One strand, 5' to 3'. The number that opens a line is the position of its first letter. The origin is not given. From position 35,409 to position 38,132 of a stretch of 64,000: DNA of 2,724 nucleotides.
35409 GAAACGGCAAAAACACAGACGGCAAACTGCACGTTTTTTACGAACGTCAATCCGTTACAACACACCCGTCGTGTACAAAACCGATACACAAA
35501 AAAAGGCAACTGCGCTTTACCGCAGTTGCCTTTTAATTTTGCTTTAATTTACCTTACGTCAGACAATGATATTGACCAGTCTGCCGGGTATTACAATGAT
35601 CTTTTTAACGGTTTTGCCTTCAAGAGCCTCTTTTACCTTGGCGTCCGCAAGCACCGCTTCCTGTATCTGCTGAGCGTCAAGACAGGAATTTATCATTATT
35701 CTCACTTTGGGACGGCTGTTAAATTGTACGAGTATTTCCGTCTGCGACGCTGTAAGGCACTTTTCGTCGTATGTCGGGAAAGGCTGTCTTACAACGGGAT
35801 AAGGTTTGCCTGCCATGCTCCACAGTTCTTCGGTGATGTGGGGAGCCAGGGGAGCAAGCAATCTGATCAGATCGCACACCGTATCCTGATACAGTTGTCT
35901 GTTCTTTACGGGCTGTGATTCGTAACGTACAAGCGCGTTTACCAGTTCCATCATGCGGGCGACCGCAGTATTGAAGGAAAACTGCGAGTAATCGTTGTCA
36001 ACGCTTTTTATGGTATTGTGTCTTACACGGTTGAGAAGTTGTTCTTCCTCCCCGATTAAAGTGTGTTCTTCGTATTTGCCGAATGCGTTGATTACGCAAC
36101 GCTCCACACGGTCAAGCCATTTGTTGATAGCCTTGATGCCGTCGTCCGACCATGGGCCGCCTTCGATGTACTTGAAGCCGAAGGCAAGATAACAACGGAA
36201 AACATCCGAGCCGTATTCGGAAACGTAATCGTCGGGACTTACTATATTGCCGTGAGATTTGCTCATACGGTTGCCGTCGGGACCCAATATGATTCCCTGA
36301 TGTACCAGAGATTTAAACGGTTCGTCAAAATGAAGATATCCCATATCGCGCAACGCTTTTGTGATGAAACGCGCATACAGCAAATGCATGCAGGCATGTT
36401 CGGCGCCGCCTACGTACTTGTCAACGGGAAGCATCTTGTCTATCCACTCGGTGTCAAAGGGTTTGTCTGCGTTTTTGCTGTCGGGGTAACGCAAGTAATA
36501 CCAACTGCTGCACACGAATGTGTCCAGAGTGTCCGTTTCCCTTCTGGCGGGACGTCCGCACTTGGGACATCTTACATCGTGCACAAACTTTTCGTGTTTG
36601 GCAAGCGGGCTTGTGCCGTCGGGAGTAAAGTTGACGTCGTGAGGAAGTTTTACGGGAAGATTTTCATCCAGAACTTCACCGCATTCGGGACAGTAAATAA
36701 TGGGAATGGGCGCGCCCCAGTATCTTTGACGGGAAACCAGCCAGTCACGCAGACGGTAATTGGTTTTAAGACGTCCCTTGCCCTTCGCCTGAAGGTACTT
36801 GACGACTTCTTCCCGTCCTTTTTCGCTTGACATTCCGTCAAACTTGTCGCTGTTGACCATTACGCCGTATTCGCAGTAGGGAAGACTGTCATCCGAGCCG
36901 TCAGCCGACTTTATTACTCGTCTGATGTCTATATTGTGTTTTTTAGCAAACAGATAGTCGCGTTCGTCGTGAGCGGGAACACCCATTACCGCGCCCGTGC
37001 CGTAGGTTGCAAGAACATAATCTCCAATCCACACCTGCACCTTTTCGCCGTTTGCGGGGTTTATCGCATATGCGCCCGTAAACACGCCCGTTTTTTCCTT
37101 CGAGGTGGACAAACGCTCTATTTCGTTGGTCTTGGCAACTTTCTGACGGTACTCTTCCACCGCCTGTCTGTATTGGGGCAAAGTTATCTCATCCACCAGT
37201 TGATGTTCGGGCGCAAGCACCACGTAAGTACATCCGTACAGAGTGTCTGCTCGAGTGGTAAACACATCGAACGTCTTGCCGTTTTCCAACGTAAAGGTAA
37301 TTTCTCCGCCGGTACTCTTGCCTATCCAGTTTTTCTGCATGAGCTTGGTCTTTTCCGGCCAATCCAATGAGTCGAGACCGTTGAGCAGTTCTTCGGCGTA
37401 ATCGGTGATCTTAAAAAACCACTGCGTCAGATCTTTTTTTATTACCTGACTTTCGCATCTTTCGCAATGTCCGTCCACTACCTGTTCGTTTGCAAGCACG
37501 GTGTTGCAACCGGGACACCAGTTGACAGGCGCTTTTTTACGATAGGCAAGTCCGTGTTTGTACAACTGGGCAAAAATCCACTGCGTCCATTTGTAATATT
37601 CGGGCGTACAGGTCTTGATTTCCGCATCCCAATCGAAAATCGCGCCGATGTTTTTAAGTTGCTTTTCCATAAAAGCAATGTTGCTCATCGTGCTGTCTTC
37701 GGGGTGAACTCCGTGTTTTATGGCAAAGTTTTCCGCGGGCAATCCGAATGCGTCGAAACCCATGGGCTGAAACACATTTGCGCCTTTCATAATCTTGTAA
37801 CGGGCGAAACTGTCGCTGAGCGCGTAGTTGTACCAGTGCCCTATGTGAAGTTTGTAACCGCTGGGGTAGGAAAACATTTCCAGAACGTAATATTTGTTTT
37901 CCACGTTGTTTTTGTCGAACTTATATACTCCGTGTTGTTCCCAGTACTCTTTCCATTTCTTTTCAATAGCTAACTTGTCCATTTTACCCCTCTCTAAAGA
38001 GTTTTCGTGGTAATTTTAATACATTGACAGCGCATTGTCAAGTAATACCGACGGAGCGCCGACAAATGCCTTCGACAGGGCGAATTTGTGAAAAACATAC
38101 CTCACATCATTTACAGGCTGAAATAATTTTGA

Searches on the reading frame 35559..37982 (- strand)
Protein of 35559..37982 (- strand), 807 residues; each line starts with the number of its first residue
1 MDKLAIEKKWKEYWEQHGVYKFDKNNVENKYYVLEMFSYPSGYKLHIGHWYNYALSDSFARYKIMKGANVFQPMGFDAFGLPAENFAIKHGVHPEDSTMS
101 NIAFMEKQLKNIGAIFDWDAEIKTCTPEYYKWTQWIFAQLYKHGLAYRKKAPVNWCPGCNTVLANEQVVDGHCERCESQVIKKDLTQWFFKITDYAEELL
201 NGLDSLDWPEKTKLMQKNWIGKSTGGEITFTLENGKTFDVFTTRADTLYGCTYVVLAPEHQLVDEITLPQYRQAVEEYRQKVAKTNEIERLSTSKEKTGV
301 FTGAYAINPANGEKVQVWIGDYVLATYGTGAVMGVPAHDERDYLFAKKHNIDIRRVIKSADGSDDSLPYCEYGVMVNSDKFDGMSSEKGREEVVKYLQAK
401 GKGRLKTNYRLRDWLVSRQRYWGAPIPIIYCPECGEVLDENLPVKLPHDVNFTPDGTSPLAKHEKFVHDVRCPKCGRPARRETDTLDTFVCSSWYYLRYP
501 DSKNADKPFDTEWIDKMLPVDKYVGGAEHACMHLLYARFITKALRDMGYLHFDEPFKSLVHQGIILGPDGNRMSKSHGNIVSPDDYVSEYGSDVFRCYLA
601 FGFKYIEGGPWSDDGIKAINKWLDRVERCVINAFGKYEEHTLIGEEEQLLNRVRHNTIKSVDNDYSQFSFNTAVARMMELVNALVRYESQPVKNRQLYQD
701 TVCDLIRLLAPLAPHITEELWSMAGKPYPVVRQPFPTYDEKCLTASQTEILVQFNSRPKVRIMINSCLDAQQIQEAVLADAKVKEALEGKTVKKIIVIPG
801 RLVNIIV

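Call 75: find_related_loci(query=window:35559-37982:-, collection=genome_contigs, flank=4000)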
Query window:35559-37982:- (807 aa) in genome_contigs; peptide patterns used: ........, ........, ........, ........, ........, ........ (x = any residue, [..] = any of these).
600 stretches matched a pattern (row limit reached: there are more); 594 encode a relative of the query (tblastn E <= 1e-3); the best 80 are kept; 80 distinct loci.
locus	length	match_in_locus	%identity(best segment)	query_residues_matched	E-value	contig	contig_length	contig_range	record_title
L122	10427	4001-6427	76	1-807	0e+0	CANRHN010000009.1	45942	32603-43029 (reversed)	MAG: uncultured Clostridia bacterium isolate Lapin-032__bin20 genome assembly, contig: Lapin-032__NODE_1348_length_45942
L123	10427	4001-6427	75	1-807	0e+0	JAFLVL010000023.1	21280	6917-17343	MAG: Clostridiales bacterium isolate HAN104 Seq23, whole genome shotgun sequence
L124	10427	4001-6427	75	1-807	0e+0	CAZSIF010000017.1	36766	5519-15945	MAG TPA_asm: uncultured Oscillospiraceae bacterium isolate SRP225648_co1_953 genome assembly, contig: NODE_2192_length_3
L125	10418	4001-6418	65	1-807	0e+0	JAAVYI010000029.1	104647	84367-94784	MAG: Clostridia bacterium isolate ABMPRH_98_1 k141_1173259, whole genome shotgun sequence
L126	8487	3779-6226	64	4-807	0e+0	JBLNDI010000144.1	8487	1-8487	MAG: Bacillota bacterium isolate MAG103 PRJNA950955_bin12_renamed_143, whole genome shotgun sequence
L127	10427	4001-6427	64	1-807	0e+0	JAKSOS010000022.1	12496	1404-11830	MAG: Clostridia bacterium isolate Horse_feces183 MAG183_22, whole genome shotgun sequence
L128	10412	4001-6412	64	1-807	0e+0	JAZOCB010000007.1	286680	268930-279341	MAG: Christensenellaceae bacterium isolate T1900044757_TS20190223.MAGScoT_cleanbin_000018 SGB_2306_k141_670170, whole ge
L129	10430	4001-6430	63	1-807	0e+0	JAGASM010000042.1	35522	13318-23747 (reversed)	MAG: Clostridia bacterium isolate RGIG8733 Water_deer_Colon-4__c350601, whole genome shotgun sequence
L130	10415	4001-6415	61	1-807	0e+0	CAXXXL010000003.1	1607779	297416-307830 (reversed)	MAG: Christensenellaceae bacterium isolate f799d269-9f17-4ef2-88a6-4e1788b66faa genome assembly, contig: contig_3, whole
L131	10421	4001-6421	63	1-807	0e+0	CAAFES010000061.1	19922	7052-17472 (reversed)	MAG TPA_asm: Clostridia bacterium, isolate HGM11386, WGS project CAAFES010000000 data, contig: SRS104400_73_k99_92145, w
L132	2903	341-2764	63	1-807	0e+0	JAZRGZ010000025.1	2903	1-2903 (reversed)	MAG: Christensenellaceae bacterium isolate T1900045485_YK20190179.MAGScoT_cleanbin_000038 SGB_7343_k141_350701, whole ge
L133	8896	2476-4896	63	1-807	0e+0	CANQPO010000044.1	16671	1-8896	MAG: uncultured Clostridia bacterium isolate Lapin-012__bin43 genome assembly, contig: Lapin-012__NODE_4357_length_16671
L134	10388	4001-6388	62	7-807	0e+0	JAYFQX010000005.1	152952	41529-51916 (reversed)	MAG: Christensenella sp. isolate CA_43 c_CA_000000046547, whole genome shotgun sequence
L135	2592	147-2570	63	1-807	0e+0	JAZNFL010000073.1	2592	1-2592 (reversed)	MAG: Christensenellaceae bacterium isolate T1900044714_TS20190180.MAGScoT_cleanbin_000031 SGB_1859_k141_775468, whole ge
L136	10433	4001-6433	62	1-807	0e+0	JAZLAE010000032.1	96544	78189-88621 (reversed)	MAG: Christensenellaceae bacterium isolate T1900045081_TC20190075.MAGScoT_cleanbin_000004 SGB_4659_k141_2248089, whole g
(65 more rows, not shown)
